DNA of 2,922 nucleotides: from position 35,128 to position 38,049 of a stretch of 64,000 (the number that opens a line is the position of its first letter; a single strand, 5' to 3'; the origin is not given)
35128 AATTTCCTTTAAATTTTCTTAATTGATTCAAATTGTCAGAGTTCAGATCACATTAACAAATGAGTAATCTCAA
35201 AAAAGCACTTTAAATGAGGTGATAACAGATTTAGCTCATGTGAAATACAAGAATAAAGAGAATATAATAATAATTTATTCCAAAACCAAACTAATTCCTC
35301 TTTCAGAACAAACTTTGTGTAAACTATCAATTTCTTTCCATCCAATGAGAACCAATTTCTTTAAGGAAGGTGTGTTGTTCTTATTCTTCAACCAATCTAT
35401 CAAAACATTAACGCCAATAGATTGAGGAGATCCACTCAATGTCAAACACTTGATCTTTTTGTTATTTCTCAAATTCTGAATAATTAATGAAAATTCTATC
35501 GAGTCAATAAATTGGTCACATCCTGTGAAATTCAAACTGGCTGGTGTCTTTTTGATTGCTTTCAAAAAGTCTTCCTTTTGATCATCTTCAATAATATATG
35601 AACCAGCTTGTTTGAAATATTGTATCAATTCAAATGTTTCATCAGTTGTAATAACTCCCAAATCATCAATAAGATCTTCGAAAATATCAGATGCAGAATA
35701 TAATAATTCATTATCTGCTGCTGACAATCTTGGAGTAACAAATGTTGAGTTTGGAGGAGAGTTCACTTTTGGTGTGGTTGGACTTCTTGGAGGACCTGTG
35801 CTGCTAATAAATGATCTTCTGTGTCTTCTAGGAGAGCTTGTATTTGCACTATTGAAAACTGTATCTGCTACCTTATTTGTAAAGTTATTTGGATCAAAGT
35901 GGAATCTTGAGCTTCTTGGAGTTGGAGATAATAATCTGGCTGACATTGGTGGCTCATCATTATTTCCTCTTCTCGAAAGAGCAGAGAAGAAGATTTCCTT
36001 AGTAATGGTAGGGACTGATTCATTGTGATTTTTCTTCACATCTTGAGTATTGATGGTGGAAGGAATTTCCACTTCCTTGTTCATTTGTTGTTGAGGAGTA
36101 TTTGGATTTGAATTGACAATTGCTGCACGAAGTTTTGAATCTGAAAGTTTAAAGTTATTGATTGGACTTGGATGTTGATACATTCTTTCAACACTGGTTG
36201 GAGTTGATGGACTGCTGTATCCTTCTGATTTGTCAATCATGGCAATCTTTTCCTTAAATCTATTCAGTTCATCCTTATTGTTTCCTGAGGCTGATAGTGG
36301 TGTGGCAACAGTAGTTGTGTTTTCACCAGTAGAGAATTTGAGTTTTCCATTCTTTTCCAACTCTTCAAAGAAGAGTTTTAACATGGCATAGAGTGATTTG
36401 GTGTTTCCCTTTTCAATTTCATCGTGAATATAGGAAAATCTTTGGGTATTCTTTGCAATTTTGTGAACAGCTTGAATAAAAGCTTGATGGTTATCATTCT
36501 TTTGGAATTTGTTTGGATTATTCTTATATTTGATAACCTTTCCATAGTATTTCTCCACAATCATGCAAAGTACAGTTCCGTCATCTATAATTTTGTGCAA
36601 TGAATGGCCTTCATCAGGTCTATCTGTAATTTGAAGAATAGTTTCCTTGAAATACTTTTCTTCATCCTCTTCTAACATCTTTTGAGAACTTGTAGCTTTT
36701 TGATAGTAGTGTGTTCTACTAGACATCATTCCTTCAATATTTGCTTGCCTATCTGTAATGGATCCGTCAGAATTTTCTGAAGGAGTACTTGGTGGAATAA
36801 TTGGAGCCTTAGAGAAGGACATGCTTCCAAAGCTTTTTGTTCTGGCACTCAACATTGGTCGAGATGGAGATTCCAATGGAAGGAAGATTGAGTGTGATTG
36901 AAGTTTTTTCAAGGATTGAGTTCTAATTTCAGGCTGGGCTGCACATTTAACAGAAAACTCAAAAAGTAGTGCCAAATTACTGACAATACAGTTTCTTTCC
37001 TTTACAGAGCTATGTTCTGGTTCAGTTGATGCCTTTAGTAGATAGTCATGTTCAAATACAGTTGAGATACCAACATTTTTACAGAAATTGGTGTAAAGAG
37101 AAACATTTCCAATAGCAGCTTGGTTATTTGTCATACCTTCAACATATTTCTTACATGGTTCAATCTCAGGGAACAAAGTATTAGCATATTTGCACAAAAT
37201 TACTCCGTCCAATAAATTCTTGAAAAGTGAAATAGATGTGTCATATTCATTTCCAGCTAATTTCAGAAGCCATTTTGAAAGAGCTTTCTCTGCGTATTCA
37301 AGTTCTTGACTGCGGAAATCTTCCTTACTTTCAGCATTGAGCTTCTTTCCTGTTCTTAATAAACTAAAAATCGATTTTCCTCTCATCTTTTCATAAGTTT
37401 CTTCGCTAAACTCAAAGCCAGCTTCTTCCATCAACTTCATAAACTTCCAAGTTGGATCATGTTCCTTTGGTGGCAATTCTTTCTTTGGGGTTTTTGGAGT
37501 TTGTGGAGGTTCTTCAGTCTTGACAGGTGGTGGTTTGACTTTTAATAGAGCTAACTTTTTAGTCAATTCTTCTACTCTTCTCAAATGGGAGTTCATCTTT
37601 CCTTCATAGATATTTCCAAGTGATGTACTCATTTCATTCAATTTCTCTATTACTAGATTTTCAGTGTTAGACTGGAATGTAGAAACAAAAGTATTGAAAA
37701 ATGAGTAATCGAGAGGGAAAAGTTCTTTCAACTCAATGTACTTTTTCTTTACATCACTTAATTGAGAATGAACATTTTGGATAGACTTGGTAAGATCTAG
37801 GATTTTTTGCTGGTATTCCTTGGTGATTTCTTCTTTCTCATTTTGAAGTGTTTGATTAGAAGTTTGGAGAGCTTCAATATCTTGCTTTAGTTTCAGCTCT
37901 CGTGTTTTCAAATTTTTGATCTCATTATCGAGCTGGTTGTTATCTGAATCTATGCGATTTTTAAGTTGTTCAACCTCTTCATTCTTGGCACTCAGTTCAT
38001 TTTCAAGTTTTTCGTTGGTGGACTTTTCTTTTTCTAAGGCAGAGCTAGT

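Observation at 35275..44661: Giant 3129-aa CH-domain coiled-coil protein with a C-terminal LRR-like region and recent intragenic duplications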

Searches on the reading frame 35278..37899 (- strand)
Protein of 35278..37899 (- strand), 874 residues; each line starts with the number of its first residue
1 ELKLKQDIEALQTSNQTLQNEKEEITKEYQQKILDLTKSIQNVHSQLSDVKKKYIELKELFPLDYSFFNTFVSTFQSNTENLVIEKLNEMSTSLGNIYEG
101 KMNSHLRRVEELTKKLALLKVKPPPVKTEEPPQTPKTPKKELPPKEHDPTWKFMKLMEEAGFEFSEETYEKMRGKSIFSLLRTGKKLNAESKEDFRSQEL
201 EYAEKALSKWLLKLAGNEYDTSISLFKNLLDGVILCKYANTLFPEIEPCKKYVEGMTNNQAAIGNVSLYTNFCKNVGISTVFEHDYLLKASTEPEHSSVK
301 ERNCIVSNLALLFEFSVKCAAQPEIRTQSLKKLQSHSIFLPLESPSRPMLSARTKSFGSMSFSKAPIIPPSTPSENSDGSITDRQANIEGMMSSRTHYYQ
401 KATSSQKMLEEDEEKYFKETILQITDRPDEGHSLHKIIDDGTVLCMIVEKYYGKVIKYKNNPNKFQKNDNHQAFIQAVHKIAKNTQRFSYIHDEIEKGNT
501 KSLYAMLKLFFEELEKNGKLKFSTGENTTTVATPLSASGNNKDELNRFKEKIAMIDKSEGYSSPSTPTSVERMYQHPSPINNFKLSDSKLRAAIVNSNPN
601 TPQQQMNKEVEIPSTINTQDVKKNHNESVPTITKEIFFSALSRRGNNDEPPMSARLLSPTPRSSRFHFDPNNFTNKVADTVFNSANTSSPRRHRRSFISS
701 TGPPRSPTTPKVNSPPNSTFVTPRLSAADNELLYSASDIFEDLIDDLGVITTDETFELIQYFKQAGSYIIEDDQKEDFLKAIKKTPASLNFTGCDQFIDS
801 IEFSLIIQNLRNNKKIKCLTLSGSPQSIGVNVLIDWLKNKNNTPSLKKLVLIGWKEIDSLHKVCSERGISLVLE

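Call 8: search_protein_families(library=pfam, proteins=[window:35278-37899:-], max_evalue=1)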
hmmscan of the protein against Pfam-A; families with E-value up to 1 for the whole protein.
window:35278-37899:- (874 aa): 6 families
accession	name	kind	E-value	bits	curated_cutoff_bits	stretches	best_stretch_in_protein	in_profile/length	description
PF00307.36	CH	-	1.2e-11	45.2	26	2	432-511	25-104/109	Calponin homology (CH) domain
PF05221.23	AdoHcyase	-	0.0068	16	25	1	414-523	102-206/299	S-adenosyl-L-homocysteine hydrolase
PF11971.13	CAMSAP_CH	-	0.01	16.2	27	0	225-275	16-67/85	CAMSAP CH domain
PF12024.13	DUF3512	-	0.014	15.7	23.4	1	19-83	58-123/186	Domain of unknown function (DUF3512)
PF15450.11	CCDC154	-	0.15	10.9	28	1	3-115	315-433/530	Coiled-coil domain-containing protein 154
PF20651.3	EXOC6_Sec15_N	-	0.28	11.5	27.2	0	5-59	18-71/170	Exocyst complex component EXOC6/Sec15, N-terminal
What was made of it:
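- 37726..44364 (-): Coiled-coil rod, aa ~100-2312 (about 2,213 aa). If fully extended it would be about 330 nm long. Only weak coiled-coil Pfam hits (call 8).
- On Calponin-homology (CH) domain, Pfam PF00307: The joint E-value is 1.2e-11 (call 8).
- Checked: Scored together, Pfam PF00307 gives E 1.2e-11 (call 8).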

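Call 9: search_solved_structures(query=window:35278-37899:-, max_evalue=1, show_alignments=2)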
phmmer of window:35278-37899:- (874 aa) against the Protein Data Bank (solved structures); distinct sequences matched with E-value up to 1: 4.
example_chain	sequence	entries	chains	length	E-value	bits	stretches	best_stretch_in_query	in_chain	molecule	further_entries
1wyn_A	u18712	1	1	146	0.23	13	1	431-507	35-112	Calponin-2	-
6d4p_C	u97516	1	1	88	0.3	12.6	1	439-510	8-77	Ubiquitin Variant Ubv.D1.1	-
1wyp_A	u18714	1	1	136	0.3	12.6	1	203-286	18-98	Calponin 1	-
1wym_A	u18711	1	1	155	0.84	11.1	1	226-281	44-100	Transgelin-2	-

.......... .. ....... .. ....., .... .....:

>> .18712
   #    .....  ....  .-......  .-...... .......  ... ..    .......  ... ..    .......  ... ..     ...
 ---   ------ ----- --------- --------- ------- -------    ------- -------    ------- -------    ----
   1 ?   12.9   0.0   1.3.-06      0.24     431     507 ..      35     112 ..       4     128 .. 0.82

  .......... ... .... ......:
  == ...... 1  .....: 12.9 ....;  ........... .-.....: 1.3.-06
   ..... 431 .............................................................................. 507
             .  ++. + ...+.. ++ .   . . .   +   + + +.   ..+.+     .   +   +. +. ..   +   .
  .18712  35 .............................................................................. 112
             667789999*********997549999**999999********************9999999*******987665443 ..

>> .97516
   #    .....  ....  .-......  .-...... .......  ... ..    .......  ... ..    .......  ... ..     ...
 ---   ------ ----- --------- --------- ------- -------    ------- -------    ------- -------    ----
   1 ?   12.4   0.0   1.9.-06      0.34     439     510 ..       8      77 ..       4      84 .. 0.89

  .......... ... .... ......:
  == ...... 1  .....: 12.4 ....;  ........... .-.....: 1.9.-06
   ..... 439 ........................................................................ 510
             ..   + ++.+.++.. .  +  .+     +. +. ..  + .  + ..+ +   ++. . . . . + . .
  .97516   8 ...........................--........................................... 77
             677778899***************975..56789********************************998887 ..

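Call 10: find_homologous_proteins(query=window:35278-37899:-)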
Query window:35278-37899:-: 8000 candidates shared short words with the query, none scored E <= 0.001.

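Call 35: predict_structure(protein=window:35278-37470:-)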
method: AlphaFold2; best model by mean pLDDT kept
length: 731 residues; sequences in the alignment: 1
mean_pLDDT: 40.2   pTM: 0.23
mean pLDDT of the five models: 40.2, 30.9, 30.1, 29.3, 27.8
residues with pLDDT >= 90: 0; 70-90: 37; 50-70: 68; < 50: 626
segments of 3 or more residues with pLDDT < 50: 16-19, 33-347, 349-362, 370-506, 508-645, 649-662
pLDDT, mean of each block of 10 residues (from residue 1): 59 54 65 44 42 39 38 34 36 36 39 36 36 38 39 43 39 35 33 31 28 26 32 37 36 31 37 45 42 41 45 37 39 46 48 48 50 42 28 34 44 36 36 32 27 31 34 32 30 26 33 29 31 28 30 30 32 32 34 35 34 33 32 41 44 41 53 64 59 72 73 76 84 58
secondary structure, 60 per line:
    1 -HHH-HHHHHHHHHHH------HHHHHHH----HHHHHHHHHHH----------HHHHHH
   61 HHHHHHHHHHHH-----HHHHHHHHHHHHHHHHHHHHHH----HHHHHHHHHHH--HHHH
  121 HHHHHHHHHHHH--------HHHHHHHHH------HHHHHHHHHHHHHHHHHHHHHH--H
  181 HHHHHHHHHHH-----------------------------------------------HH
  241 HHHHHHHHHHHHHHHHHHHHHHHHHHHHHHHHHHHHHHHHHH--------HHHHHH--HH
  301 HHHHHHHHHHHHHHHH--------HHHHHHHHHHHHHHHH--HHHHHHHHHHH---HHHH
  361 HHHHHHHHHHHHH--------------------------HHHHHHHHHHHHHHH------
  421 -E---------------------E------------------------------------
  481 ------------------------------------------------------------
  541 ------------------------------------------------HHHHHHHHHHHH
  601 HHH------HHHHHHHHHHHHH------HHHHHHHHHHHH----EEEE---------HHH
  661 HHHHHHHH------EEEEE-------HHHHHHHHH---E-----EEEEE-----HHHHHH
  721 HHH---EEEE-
elements in order (helices of 4 or more, strands of 3 or more residues): H6-16 H23-29 H34-44 H55-72 H78-99 H104-114 H117-132 H141-149 H156-177 H180-191 H239-282 H291-296 H299-316 H325-340 H343-353 H357-373 H400-414 H589-603 H610-622 H629-640 E645-648 H658-668 E675-679 H687-695 E705-709 H715-723 E727-730
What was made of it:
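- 35707..36336 (-): Disordered linker of about 210 aa, rich in S/T/P/N, with 12 [ST]P motifs. No secondary structure and low pLDDT in the model of call 35.
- Tried and rejected: It gave pLDDT 40 and was unusable except for the tail (call 35).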

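Call 36: search_protein_representatives(protein=window:35278-37725:-)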
Query: 816 residues. Proteins with E-value up to 0.001 (for the whole library): 9; up to 1e-10: 5; up to 1e-30: 4. The best 9 are listed.
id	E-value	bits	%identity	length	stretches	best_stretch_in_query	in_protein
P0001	3.9e-119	415.7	41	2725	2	29-676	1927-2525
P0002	4.4e-41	157.6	36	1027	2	88-300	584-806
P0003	1.3e-39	152.7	36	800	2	88-293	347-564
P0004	7.9e-31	123.7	31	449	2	99-298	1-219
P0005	5.8e-15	71.3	28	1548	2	93-220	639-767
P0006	6.1e-09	51.3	29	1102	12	767-806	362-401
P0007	6.6e-07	44.6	34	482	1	127-221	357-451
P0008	3.7e-04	35.5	25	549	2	120-424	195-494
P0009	9.5e-04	34.2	22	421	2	71-232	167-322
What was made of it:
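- Checked: An orthologue at 41% identity (E 4e-119) exists (call 36).
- Tried and rejected: I did not try this, because call 36 already implies that no model covering the C-terminus is in the collection.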

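Call 42: find_homologous_proteins(query=A1, max_evalue=0.001)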
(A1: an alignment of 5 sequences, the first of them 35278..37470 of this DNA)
Query A1 (5 sequences): 8000 candidates shared short words with the query, none scored E <= 0.001.

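Call 47: search_protein_families(library=pfam, proteins=[P0001, P0002, P0003, P0011, P0012], max_evalue=0.01)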
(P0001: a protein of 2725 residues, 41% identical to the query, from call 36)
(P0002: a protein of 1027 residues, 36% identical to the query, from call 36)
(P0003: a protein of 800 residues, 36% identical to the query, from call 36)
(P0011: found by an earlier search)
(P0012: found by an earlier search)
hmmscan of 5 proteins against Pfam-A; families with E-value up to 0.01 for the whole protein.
P0001 (2725 aa): 2 families
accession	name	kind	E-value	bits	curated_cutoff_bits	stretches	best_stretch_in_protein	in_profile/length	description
PF00307.36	CH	-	1.5e-07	32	26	1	2038-2131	4-91/109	Calponin homology (CH) domain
PF19220.6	Rod_CreS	-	0.00089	18.8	100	2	937-1282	1-342/359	Crescentin, rod domain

P0002 (1027 aa): 3 families
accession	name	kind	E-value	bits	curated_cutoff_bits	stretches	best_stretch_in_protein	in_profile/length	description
PF00307.36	CH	-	9.1e-08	32.7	26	1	644-736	4-94/109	Calponin homology (CH) domain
PF08614.16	ATG16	-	0.00049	20.8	33.7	1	305-396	93-184/200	Autophagy protein 16 (ATG16)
PF24627.1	PUMA_CC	-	0.0043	17.5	30.1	1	211-274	10-73/74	PUMA coiled-coil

P0003 (800 aa): 1 family
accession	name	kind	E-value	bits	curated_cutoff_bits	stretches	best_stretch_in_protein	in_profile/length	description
PF00307.36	CH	-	4.6e-09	36.9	26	1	406-494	4-90/109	Calponin homology (CH) domain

P0011 (905 aa): 2 families
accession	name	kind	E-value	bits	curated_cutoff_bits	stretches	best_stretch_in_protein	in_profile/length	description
PF00307.36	CH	-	1.9e-07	31.7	26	1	513-604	4-93/109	Calponin homology (CH) domain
PF19220.6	Rod_CreS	-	0.0082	15.7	100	0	327-441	28-142/359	Crescentin, rod domain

P0012 (2473 aa): 2 families
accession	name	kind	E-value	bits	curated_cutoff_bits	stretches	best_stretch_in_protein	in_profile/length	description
PF00307.36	CH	-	1.9e-28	99.3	26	3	1997-2093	6-104/109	Calponin homology (CH) domain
PF11971.13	CAMSAP_CH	-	9.1e-13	48.4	27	1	2011-2078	13-81/85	CAMSAP CH domain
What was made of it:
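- On SMC / 'chromosome segregation ATPase' (the name one source gives relative P0012): No SMC_N, hinge or ATPase hit in the window protein or in P0012 (calls 8, 47).
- There is a weak CAMSAP_CH similarity (E 0.01, call 8), and the distant relative P0012 gives 48 bits (call 47).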

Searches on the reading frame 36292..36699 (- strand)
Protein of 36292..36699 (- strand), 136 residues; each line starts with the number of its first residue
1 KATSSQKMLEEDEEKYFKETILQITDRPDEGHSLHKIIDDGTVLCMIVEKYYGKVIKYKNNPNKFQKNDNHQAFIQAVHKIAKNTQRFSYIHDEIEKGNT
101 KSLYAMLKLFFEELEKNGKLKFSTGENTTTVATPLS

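Call 61: search_solved_structures(query=window:36340-36690:-, max_evalue=10)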
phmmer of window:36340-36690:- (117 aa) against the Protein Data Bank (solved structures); distinct sequences matched with E-value up to 10: 21.
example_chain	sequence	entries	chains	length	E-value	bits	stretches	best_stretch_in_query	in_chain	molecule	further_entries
5h07_A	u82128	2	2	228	0.017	18.7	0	41-104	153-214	Polyubiquitin-C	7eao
1wyn_A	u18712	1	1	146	0.022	18.4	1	28-103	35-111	Calponin-2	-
6d4p_C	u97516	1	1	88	0.022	18.4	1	36-107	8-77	Ubiquitin Variant Ubv.D1.1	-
7m1r_A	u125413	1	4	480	0.061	16.9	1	28-87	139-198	6-phospho-beta-galactosidase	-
3u30_A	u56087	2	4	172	0.076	16.6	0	32-104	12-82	linear di-ubiquitin | Di-Ubiquitin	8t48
1p2x_A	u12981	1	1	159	0.11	16.1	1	30-93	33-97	Ras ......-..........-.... protein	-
1p5s_A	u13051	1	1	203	0.19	15.3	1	30-92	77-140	Ras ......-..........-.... protein rng2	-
1wyp_A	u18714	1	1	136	0.22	15.2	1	8-99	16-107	Calponin 1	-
6njd_A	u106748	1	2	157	0.23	15.1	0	30-104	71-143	Di-ubiquitin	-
6n5m_A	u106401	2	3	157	0.26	14.9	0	40-104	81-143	Polyubiquitin-C | Ubiquitin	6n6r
6kbe_G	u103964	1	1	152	0.3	14.7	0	31-104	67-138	Polyubiquitin-C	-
5oe7_B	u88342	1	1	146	0.36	14.4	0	31-104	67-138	Polyubiquitin-C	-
7tv4_C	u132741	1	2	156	0.4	14.3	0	40-104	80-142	Polyubiquitin-C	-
4zqs_A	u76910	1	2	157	0.44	14.2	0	41-104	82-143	ubiquitin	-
2zvn_A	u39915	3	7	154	0.44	14.2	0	40-104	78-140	UBC protein | Ubiquitin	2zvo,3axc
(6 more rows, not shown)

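Call 62: search_protein_families(library=pfam, proteins=[window:36292-36699:-], max_evalue=1)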
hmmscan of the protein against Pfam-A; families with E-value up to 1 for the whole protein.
window:36292-36699:- (136 aa): 5 families
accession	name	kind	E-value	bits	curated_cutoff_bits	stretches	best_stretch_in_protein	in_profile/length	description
PF00307.36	CH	-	3.9e-06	27.5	26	1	32-112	25-105/109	Calponin homology (CH) domain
PF05221.23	AdoHcyase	-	0.00022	20.9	25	1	14-123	102-206/299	S-adenosyl-L-homocysteine hydrolase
PF12588.13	PSDC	-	0.011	16.3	23.4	1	33-107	6-80/138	Phophatidylserine decarboxylase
PF18343.7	SH3_14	-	0.11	13.1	25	1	36-122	31-119/134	Dda helicase SH3 domain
PF22871.2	AimR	-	0.34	10.5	26.7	1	49-122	187-269/309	AimR transcriptional regulator-like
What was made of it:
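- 36337..36672 (-): CH domain 2 (aa ~2664-2775). It is present in the long form only. Pfam PF00307 at 27.5 bits, E 3.9e-6 (call 62).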

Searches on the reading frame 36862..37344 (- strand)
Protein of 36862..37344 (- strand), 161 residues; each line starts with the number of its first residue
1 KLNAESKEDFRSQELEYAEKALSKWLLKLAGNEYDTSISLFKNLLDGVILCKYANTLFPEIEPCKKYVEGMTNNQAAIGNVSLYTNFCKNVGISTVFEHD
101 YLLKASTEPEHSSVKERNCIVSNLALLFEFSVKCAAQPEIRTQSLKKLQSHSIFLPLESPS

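Call 62: search_protein_families(library=pfam, proteins=[window:36862-37344:-], max_evalue=1)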
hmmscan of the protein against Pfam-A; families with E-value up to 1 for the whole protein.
window:36862-37344:- (161 aa): 3 families
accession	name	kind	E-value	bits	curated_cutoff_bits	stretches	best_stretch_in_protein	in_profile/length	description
PF00307.36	CH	-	8.1e-06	26.4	26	1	18-102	3-88/109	Calponin homology (CH) domain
PF14838.11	INTS5_C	-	0.064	12.4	27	1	20-139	379-497/703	Integrator complex subunit 5 C-terminus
PF11971.13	CAMSAP_CH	-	0.15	12.4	27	1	40-90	16-67/85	CAMSAP CH domain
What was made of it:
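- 36937..37299 (-): CH domain 1 (aa ~2455-2575), calponin/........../IQGAP type. Pfam PF00307 at 26.4 bits, E 8e-6 (call 62).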

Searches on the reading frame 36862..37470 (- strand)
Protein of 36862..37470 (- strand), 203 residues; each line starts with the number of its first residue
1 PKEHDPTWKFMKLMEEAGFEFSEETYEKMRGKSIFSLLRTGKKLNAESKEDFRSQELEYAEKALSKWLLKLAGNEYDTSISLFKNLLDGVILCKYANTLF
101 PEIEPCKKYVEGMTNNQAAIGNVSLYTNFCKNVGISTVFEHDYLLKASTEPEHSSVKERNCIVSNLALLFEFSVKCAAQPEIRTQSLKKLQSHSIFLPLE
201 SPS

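Call 45: find_homologous_proteins(query=window:36862-37470:-, max_evalue=0.001)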
Query window:36862-37470:-: 141 candidates shared short words with the query, none scored E <= 0.001.
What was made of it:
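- Tried and rejected: Three searches returned nothing: the C-terminal 874 aa, alignment A1, and the 203-aa CH1 region (calls 10, 42, 45).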

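Call 60: search_solved_structures(query=A3, max_evalue=1, show_alignments=1)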
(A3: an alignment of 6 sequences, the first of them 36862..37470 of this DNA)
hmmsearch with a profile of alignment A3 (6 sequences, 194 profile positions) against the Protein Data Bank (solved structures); distinct sequences matched with E-value up to 1: 18.
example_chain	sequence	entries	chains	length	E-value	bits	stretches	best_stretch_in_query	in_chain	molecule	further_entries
1wyp_A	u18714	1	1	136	8.5e-05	25.4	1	58-152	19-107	Calponin 1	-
1h67_A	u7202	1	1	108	0.00065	22.5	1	77-152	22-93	CALPONIN ALPHA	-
1wym_A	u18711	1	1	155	0.0022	20.8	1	58-137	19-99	Transgelin-2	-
1wyr_A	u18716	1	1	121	0.0058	19.4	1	76-146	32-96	Rho guanine nucleotide exchange factor 6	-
1aoa_A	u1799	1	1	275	0.0071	19.1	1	49-97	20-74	T-FIMBRIN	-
1p2x_A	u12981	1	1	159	0.0098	18.7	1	62-142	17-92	Ras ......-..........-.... protein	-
1p5s_A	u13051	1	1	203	0.014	18.2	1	62-142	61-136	Ras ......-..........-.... protein rng2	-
9kbx_A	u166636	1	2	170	0.014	18.2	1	58-144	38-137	Growth arrest-specific protein 2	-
7r94_F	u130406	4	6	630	0.015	18.1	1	47-97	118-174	Plastin-3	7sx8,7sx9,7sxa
1wyn_A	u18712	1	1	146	0.14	14.9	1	61-149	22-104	Calponin-2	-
1pxy_A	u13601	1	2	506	0.17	14.6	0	76-99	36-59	fimbrin-like protein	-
3i6x_A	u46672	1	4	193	0.19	14.5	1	57-142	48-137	Ras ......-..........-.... protein IQGAP1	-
5l0o_A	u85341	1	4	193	0.2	14.4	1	57-142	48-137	Ras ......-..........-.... protein IQGAP1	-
2rr8_A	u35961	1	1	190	0.29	13.9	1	60-142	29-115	IQGAP1 protein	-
6nf1_A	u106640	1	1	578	0.41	13.4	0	78-149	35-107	Proto-oncogene vav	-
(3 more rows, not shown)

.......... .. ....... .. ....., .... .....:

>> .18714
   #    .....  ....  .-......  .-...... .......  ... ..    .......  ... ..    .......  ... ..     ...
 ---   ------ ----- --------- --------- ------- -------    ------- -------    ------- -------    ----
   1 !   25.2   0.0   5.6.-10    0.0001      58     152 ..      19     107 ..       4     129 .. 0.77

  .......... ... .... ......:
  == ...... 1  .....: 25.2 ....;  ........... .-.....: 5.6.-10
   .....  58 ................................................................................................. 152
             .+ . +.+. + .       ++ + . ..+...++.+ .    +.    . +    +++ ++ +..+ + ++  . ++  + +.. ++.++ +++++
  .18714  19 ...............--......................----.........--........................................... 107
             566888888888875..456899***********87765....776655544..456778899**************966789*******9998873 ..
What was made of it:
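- On Tandem CH1-CH2 actin-binding domain (alpha-actinin/spectrin/filamin type): The best PDB relatives are the single-CH classes: calponin, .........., IQGAP/Rng2, ARHGEF6, GAS2 and Vav (calls 9, 60, 61).
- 36937..37299 (-): The family profile's best PDB hits are calponin-1 (E 8.5e-5), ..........-2, ARHGEF6, Rng2/IQGAP and GAS2 (call 60).
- The CH type matches ARHGEF6, Vav and IQGAP as well as it matches calponin (call 60).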

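Call 65: find_related_loci(query=A3, collection=metagenome_contigs, flank=10000)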
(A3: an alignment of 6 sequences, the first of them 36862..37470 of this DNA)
Query A3 (203 aa) in metagenome_contigs; peptide patterns used: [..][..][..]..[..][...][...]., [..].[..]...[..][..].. (x = any residue, [..] = any of these).
179 stretches matched a pattern; 2 encode a relative of the query (tblastn E <= 1e-3); 2 distinct loci.
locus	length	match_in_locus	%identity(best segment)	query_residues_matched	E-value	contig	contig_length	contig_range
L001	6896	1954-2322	31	9-130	3e-17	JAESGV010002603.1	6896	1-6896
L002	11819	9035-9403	31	9-130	3e-17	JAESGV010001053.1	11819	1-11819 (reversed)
